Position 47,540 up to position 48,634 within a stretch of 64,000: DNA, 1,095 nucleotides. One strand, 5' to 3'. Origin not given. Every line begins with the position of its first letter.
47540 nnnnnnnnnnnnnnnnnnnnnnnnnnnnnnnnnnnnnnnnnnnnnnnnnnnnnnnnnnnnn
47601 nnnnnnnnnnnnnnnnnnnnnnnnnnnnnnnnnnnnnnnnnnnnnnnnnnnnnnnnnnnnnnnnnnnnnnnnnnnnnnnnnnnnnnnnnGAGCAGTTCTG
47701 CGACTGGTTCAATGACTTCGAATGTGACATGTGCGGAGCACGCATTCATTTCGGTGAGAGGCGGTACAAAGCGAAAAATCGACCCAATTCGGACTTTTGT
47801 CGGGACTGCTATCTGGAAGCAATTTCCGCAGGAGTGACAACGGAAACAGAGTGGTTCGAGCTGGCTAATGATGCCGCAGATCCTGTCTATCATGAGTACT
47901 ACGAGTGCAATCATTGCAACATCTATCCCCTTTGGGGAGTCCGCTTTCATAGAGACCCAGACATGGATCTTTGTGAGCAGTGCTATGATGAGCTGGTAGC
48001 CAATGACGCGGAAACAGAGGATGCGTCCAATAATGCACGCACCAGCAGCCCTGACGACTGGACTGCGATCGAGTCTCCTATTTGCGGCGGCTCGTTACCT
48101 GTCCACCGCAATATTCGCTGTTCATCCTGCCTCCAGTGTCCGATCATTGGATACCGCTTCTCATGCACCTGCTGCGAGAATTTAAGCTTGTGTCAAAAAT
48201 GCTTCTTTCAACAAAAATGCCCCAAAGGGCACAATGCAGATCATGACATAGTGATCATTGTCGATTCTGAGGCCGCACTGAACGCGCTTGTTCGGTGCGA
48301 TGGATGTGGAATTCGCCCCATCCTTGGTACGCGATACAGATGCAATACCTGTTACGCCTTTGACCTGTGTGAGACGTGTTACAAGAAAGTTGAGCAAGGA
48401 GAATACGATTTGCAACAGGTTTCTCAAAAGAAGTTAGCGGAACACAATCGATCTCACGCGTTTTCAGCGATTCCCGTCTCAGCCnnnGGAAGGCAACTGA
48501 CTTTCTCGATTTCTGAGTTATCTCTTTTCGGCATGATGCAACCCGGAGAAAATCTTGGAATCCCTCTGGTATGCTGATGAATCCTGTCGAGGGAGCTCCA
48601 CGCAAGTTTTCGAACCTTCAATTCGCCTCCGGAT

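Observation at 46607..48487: MT-A70 (DPPW) methyltransferase fused to four tandem ZZ zinc fingers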

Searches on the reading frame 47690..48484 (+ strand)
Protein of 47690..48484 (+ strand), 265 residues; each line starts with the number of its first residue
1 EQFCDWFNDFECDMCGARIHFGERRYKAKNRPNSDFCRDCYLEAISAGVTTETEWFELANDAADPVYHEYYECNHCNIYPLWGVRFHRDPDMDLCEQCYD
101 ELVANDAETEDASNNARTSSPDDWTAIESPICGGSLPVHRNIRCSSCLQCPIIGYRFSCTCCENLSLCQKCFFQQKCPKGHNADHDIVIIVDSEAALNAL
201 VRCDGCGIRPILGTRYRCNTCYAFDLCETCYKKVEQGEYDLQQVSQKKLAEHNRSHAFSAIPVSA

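Call 59: predict_structure(alignment_id=A4)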
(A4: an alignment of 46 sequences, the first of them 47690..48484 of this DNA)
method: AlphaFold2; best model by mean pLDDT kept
length: 265 residues; sequences in the alignment: 46
mean_pLDDT: 88.4   pTM: 0.77
mean pLDDT of the five models: 88.4, 87.6, 86.3, 86.0, 85.0
residues with pLDDT >= 90: 173; 70-90: 65; 50-70: 24; < 50: 3
segments of 3 or more residues with pLDDT < 50: none
pLDDT, mean of each block of 10 residues (from residue 1): 62 97 95 97 98 96 89 96 94 96 90 67 93 85 93 94 94 84 93 72 92 92 91 90 69 86 80
secondary structure, 60 per line:
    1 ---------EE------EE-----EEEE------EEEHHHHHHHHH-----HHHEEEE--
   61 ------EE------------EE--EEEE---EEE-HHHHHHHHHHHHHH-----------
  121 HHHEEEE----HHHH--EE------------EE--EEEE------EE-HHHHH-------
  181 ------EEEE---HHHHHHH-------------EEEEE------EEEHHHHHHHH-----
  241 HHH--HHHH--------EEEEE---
elements in order: E25-28 E35-37 H38-46 E55-58 E85-88 E92-94 H96-109 E124-127 H132-135 E156-159 H169-173 E187-190 H194-200 E214-218 E225-227 H228-235 H246-249 E258-262

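Call 62: fold_search(model_id=the predicted structure, library=pdb)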
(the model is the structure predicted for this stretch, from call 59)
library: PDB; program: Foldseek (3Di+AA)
matches with E <= 10: 192; with E <= 0.001: 1
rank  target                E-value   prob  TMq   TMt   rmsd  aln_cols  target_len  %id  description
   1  6ww3_B                8.1e-04  1.00  0.19  0.80   2.3        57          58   32  Crystal structure of HERC2 ZZ domain in complex with SUMO1 tail (released 2020-08-05)
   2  6ww3_A                1.6e-03  1.00  0.19  0.79   2.4        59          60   30  Crystal structure of HERC2 ZZ domain in complex with SUMO1 tail (released 2020-08-05)
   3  9c3c_D                1.7e-03  1.00  0.21  0.17  11.2       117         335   20  Cryo-EM structure of native dystrophin-glycoprotein complex (DGC) (released 2024-10-23)
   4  9lgs_A                1.8e-03  1.00  0.19  0.77   2.0        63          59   38  R-degron fused ZZ-domain of the Arabidopsis thaliana E3 ubiquitin-protein ligase BIG (released 2025-09-17)
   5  9lgr_E                2.1e-03  1.00  0.18  0.75   2.5        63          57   38  Y-degron fused ZZ-domain of the Arabidopsis thaliana E3 ubiquitin-protein ligase BIG (released 2026-01-14)
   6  8zg9_E                2.3e-03  1.00  0.20  0.75   2.2        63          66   30  Y-degron fused ZZ-domain of the Arabidopsis thaliana E3 ubiquitin-protein ligase PRT1 (released 2025-05-14)
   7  8zga_D                2.5e-03  1.00  0.20  0.73   2.0        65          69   29  F-degron fused ZZ-domain of the Arabidopsis thaliana E3 ubiquitin-protein ligase PRT1 (released 2025-05-14)
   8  4xi7_A                2.5e-03  1.00  0.20  0.15  14.5       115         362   22  Crystal structure of the MZM-REP domains of Mind bomb 1 in complex with Jagged1 N-box peptide (released 2015-03-18)
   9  9lgr_A                2.6e-03  1.00  0.19  0.75   2.1        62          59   39  Y-degron fused ZZ-domain of the Arabidopsis thaliana E3 ubiquitin-protein ligase BIG (released 2026-01-14)
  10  4xi6                  2.8e-03  1.00  0.20  0.15  14.3       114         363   22  Crystal structure of the MZM-REP domains of Mind bomb 1 (released 2015-03-18)
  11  6ww4_A                3.1e-03  1.00  0.18  0.81   2.1        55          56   33  Crystal structure of HERC2 ZZ domain in complex with histone H3 tail (released 2020-08-05)
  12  8zga_A                3.1e-03  1.00  0.20  0.74   2.1        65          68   31  F-degron fused ZZ-domain of the Arabidopsis thaliana E3 ubiquitin-protein ligase PRT1 (released 2025-05-14)
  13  8zga_C                3.1e-03  1.00  0.20  0.73   2.5        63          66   30  F-degron fused ZZ-domain of the Arabidopsis thaliana E3 ubiquitin-protein ligase PRT1 (released 2025-05-14)
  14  8zg9_A                4.7e-03  1.00  0.20  0.73   2.1        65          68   31  Y-degron fused ZZ-domain of the Arabidopsis thaliana E3 ubiquitin-protein ligase PRT1 (released 2025-05-14)
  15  9lgr_F                4.7e-03  1.00  0.18  0.77   1.7        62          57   39  Y-degron fused ZZ-domain of the Arabidopsis thaliana E3 ubiquitin-protein ligase BIG (released 2026-01-14)
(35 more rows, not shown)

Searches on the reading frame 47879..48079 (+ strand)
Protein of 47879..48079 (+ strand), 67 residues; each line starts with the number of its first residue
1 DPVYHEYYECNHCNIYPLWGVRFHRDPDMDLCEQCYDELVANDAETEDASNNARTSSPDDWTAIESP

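Call 38: search_solved_structures(query=window:47879-48079:+, max_evalue=10, show_alignments=5)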
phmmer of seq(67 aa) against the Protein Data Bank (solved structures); distinct sequences matched with E-value up to 10: 15.
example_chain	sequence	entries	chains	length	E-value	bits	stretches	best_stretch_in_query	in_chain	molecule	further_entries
2fc7_A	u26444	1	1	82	9.6e-05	25.9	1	3-50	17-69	ZZZ3 protein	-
6e83_B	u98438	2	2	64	0.00016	25.2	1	3-48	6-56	ZZ-type zinc finger-containing protein 3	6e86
9lgr_A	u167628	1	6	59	0.001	22.6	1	7-43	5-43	Auxin transport protein BIG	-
9lgs_A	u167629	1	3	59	0.0011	22.6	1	8-43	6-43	Auxin transport protein BIG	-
6ww4_B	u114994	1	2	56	0.01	19.5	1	5-42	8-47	Histone H3.1,E3 ubiquitin-protein ligase HERC2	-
6ww3_A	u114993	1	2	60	0.011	19.4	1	5-43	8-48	SUMO1 linked HERC2 ZZ domain (Small ubiquitin-related modifier 1,E3 ubiquitin-protein liga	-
2miu_A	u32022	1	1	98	0.14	15.9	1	6-45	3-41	Four and a half LIM domains protein 2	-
9qt9_A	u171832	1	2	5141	0.17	15.6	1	8-44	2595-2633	Auxin transport protein (BIG)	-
8zgb_A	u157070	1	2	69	0.52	14.1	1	9-37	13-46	W-degron,E3 ubiquitin-protein ligase PRT1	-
8zg9_A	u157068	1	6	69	0.52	14.1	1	9-37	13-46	Y-degron,E3 ubiquitin-protein ligase PRT1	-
8zga_A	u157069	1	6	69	0.52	14.1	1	9-37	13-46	F-degron,E3 ubiquitin-protein ligase PRT1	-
8zg8_A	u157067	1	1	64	0.53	14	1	9-37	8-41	E3 ubiquitin-protein ligase PRT1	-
2csh_A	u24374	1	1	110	0.88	13.3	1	7-49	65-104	Zinc finger protein 297B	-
4yhc_A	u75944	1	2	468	2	12.2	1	25-56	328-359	Sterol regulatory element-binding protein cleavage-activating protein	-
5grs_A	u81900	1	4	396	2.3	12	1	25-56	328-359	Sterol regulatory element-binding protein cleavage-activating protein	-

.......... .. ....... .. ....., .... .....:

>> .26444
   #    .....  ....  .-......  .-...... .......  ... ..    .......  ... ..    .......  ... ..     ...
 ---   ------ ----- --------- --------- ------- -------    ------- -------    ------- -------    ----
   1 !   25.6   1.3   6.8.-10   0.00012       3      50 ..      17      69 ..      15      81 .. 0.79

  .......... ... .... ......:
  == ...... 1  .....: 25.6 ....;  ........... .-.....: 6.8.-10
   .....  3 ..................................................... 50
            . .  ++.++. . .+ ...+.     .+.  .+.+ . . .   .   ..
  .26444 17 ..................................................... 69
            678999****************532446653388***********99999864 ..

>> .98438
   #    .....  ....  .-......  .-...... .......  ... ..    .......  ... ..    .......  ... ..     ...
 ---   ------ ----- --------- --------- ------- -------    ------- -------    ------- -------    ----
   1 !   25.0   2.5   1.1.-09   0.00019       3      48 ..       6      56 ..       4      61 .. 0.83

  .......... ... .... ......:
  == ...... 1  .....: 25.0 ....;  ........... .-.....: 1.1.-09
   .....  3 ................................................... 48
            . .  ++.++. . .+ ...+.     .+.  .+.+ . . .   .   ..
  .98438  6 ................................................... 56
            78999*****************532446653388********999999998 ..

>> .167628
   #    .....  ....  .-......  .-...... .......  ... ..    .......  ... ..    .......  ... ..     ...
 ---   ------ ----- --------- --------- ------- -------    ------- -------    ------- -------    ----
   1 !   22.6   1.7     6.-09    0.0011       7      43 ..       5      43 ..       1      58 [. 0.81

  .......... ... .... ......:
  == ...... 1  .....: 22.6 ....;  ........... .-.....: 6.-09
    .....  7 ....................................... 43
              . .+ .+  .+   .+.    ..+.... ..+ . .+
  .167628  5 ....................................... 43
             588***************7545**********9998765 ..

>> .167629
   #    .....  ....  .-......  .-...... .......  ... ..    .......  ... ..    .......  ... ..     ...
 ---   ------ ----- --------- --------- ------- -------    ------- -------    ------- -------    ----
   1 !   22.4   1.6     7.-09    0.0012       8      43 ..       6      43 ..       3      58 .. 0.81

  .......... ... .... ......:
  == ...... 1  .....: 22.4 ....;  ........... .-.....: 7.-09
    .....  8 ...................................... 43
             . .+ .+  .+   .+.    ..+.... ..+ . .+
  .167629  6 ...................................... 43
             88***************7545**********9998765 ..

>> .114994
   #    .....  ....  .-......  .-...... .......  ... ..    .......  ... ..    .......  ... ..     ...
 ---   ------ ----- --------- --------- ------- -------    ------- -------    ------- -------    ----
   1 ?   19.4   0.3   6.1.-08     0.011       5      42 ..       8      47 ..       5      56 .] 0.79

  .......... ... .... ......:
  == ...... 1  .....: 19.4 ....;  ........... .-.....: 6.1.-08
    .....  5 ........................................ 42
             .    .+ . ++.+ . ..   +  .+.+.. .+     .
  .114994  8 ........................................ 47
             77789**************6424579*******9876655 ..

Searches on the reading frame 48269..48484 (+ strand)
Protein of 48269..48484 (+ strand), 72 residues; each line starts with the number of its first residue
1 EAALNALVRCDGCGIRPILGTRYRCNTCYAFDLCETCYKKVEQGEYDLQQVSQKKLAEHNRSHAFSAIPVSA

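Call 39: search_solved_structures(query=window:48269-48484:+, max_evalue=0.001, show_alignments=5)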
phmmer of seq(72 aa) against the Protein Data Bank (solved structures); distinct sequences matched with E-value up to 0.001: 34.
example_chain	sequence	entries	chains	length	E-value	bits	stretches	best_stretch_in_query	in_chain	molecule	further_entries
6ww3_A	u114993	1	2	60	7e-10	42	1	1-42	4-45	SUMO1 linked HERC2 ZZ domain (Small ubiquitin-related modifier 1,E3 ubiquitin-protein liga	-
6ww4_B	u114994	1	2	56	3.5e-09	39.7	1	6-41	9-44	Histone H3.1,E3 ubiquitin-protein ligase HERC2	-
8zg8_A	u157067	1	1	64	2.3e-08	37.2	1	9-49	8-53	E3 ubiquitin-protein ligase PRT1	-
8zgb_A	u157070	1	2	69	2.4e-08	37.1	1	9-49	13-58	W-degron,E3 ubiquitin-protein ligase PRT1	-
9lgs_A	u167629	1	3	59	2.4e-08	37.1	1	9-69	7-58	Auxin transport protein BIG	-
9lgr_A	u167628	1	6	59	2.4e-08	37.1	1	9-69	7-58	Auxin transport protein BIG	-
8zg9_A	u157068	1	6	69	2.6e-08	37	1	9-49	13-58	Y-degron,E3 ubiquitin-protein ligase PRT1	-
8zga_A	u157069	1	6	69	2.6e-08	37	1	9-49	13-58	F-degron,E3 ubiquitin-protein ligase PRT1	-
7r1o_AAA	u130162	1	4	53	1e-07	35.1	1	8-40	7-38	Sequestosome-1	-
6mj7_A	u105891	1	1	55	1e-07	35.1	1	7-40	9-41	Sequestosome-1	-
6miu_A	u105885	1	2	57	1.1e-07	35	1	7-40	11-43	Sequestosome-1, Arg-Glu peptide chimera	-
5ypg_A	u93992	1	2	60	2.6e-07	33.8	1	8-40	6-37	78 kDa glucose-regulated protein,Sequestosome-1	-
5yph_A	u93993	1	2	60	2.6e-07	33.8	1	8-40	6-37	78 kDa glucose-regulated protein,Sequestosome-1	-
5ypa_A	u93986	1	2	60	2.6e-07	33.8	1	8-40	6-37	78 kDa glucose-regulated protein,Sequestosome-1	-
5yp8_A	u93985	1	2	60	2.6e-07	33.8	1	8-40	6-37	78 kDa glucose-regulated protein,Sequestosome-1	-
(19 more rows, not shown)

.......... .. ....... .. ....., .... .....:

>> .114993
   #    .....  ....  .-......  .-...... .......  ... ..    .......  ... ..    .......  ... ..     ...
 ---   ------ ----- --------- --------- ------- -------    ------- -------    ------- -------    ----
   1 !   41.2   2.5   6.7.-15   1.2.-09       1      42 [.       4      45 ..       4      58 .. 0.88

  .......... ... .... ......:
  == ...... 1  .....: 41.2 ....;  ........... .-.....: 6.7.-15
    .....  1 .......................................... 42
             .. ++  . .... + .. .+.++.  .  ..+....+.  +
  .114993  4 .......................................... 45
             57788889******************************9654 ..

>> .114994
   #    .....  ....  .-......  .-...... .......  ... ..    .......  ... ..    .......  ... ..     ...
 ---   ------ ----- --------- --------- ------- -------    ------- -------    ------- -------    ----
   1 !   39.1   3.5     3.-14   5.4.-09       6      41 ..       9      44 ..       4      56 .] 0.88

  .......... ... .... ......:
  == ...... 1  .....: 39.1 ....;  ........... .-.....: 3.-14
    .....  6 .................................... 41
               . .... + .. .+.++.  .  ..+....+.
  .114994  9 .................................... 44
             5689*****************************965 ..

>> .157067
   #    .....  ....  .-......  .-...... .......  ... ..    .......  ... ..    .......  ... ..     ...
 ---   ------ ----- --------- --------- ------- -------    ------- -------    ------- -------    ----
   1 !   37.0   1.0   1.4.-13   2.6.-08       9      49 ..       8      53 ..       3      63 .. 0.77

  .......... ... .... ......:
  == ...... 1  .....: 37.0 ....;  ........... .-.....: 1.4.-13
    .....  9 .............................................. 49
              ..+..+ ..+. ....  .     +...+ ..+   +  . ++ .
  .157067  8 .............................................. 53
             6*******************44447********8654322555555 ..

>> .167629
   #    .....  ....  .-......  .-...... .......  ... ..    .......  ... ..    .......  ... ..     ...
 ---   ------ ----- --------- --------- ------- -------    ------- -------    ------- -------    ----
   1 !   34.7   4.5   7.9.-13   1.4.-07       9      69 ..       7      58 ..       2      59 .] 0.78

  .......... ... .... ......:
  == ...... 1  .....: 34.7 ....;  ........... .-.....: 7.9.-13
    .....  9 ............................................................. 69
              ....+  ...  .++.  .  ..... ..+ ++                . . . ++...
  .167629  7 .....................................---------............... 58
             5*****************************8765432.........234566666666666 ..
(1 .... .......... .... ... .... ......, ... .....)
